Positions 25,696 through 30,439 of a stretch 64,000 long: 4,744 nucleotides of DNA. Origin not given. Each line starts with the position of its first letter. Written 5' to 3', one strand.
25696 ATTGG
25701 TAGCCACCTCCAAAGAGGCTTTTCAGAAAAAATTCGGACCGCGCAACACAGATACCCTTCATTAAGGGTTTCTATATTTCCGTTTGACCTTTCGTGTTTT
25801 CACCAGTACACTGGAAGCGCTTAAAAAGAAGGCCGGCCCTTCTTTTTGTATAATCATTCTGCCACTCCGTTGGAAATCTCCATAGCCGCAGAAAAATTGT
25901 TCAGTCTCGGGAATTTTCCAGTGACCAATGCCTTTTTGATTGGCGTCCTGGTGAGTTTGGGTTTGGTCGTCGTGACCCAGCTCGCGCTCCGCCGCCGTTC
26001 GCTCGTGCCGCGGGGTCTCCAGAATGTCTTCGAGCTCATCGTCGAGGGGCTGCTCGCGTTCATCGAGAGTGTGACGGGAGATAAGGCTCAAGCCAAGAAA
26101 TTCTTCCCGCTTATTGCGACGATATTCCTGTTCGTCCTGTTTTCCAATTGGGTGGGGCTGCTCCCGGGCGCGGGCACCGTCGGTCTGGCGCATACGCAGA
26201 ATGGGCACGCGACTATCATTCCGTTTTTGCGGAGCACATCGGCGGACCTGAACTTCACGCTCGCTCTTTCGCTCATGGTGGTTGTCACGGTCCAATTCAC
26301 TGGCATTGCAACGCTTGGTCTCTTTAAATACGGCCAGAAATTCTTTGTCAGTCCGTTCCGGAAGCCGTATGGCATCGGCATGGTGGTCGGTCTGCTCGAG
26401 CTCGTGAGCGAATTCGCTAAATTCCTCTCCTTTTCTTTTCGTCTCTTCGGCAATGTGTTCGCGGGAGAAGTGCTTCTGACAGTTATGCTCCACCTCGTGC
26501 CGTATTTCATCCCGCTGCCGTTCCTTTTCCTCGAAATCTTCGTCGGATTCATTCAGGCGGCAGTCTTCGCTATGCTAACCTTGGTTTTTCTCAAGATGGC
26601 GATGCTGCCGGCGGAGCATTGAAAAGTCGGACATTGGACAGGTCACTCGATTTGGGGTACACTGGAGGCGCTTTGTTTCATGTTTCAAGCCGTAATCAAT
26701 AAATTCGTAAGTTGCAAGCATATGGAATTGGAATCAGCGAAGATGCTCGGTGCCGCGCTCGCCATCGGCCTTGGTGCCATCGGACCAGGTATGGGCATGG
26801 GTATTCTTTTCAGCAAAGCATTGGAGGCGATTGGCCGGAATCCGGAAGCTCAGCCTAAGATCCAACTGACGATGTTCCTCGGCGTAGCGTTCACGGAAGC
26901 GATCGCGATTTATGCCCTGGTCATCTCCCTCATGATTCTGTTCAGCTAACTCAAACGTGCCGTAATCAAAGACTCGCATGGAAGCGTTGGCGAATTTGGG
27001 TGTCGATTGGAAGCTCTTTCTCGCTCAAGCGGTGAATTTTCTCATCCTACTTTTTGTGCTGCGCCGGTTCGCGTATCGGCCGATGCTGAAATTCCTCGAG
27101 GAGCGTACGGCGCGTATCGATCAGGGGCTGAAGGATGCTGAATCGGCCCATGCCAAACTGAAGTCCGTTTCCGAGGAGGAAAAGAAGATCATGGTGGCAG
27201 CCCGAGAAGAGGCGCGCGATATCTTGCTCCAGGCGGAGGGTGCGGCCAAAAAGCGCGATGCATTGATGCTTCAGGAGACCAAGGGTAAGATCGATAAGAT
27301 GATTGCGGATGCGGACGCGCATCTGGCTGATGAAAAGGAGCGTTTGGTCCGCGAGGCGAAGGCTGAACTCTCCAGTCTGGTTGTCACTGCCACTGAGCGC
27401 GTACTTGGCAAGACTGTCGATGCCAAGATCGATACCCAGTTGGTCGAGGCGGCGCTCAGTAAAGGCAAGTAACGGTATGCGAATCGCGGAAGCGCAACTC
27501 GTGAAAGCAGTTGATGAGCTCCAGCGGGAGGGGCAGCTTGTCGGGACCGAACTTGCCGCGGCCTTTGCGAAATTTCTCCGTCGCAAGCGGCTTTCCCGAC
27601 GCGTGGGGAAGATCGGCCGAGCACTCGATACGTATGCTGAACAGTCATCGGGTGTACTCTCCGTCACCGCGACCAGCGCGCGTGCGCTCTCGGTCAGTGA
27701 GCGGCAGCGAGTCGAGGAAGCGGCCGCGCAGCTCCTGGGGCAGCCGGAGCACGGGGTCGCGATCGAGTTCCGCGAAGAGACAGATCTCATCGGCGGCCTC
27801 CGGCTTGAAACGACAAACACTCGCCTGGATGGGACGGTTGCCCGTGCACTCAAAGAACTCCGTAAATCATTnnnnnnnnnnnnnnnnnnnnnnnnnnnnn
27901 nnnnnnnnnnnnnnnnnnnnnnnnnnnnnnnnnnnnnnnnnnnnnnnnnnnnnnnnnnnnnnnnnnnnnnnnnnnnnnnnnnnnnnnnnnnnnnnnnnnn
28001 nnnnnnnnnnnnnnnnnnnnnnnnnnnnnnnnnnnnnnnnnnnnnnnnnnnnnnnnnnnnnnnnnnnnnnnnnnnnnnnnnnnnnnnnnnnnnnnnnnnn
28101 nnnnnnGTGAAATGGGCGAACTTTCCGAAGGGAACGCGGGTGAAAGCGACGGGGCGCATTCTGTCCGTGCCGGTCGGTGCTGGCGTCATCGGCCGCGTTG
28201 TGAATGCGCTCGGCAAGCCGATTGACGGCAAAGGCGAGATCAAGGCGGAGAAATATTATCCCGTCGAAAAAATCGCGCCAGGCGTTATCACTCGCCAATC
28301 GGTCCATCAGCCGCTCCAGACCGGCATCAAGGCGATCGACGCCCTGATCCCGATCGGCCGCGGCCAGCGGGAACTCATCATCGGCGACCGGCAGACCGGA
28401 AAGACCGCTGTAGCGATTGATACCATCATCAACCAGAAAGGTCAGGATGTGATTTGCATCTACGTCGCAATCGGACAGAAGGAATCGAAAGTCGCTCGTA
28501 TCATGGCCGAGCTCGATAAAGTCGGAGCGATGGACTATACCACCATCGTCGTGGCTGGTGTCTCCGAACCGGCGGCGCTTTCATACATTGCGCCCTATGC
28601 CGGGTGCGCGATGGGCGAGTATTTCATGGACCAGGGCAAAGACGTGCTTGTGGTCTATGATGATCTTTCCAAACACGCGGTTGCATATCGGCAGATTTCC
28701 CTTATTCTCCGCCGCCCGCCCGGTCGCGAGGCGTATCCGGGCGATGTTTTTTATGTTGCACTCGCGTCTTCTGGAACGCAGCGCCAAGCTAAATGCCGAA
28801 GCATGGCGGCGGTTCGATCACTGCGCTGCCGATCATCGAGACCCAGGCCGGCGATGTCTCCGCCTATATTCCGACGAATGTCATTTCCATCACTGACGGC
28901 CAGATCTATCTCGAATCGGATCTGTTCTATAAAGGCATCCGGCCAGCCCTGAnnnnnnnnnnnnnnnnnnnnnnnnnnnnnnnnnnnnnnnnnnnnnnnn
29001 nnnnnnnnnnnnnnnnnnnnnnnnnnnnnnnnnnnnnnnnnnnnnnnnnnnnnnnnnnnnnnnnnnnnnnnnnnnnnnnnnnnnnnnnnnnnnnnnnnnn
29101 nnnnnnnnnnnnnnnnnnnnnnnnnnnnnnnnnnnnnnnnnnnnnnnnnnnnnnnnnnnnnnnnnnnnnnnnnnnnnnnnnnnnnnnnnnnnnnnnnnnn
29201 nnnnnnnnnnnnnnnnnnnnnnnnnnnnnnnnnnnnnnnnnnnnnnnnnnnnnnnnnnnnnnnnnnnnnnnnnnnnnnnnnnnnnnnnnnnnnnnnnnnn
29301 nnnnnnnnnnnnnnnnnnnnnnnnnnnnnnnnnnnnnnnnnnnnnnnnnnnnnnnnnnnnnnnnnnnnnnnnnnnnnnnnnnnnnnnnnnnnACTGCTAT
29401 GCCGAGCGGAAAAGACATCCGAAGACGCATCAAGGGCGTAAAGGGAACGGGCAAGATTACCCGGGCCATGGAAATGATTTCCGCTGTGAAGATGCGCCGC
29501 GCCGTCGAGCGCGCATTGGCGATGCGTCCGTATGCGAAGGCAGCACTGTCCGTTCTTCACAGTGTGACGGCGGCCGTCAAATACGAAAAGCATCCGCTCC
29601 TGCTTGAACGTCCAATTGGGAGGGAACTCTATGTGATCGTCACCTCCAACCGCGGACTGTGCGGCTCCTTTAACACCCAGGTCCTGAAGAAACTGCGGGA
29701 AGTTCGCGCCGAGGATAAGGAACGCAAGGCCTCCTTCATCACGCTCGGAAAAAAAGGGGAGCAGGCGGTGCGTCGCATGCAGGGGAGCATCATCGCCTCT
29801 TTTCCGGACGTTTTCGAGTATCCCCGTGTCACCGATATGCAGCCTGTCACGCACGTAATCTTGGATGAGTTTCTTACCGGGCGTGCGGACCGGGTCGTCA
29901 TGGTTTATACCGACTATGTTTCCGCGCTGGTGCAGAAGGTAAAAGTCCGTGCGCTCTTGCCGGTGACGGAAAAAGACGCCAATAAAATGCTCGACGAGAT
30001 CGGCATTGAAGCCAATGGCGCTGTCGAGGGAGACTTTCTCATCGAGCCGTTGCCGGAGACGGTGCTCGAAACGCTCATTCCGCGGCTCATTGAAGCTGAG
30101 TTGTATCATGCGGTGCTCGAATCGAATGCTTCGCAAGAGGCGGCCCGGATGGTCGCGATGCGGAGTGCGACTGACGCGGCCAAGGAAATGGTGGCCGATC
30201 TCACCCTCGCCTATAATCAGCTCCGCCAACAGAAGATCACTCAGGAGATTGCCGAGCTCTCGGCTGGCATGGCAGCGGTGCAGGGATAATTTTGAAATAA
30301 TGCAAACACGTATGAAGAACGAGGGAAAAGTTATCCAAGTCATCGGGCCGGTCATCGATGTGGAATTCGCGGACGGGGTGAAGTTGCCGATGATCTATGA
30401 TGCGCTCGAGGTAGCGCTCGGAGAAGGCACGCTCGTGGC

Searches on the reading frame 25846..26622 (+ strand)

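Call 40: search_protein_families(library=pfam, proteins=[window:25846-26622:+], max_evalue=0.001)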
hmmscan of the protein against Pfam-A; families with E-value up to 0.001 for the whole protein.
window:25846-26622:+ (258 aa): 1 family
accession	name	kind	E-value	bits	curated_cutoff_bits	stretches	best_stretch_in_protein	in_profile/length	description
PF00119.25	ATP-synt_A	-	1.6e-44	152.8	33.9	1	34-250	5-217/217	ATP synthase A chain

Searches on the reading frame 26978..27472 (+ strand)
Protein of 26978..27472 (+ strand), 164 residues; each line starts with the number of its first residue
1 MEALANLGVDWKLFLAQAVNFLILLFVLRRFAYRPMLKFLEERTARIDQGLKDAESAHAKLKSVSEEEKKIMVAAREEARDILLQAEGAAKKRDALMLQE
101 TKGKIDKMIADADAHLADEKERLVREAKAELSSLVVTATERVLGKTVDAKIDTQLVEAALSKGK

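Call 40: search_protein_families(library=pfam, proteins=[window:26978-27472:+], max_evalue=0.001)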
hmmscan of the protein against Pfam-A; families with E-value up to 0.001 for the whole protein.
window:26978-27472:+ (164 aa): 2 families
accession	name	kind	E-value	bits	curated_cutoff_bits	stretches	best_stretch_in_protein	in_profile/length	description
PF00430.23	ATP-synt_B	-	1.8e-21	77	28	1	14-143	2-131/132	ATP synthase B/B' CF(0)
PF05405.19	Mt_ATP-synt_B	-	0.00054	20.1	21.7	0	48-126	61-136/163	Mitochondrial ATP synthase B chain precursor (ATP-synt_B)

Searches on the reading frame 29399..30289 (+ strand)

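Call 40: search_protein_families(library=pfam, proteins=[window:29399-30289:+], max_evalue=0.001)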
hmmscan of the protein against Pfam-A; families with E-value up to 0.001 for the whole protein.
window:29399-30289:+ (296 aa): 1 family
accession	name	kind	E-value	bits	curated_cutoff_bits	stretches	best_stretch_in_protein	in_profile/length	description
PF00231.24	ATP-synt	-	1.4e-85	287.9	39.9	1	5-294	3-285/285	ATP synthase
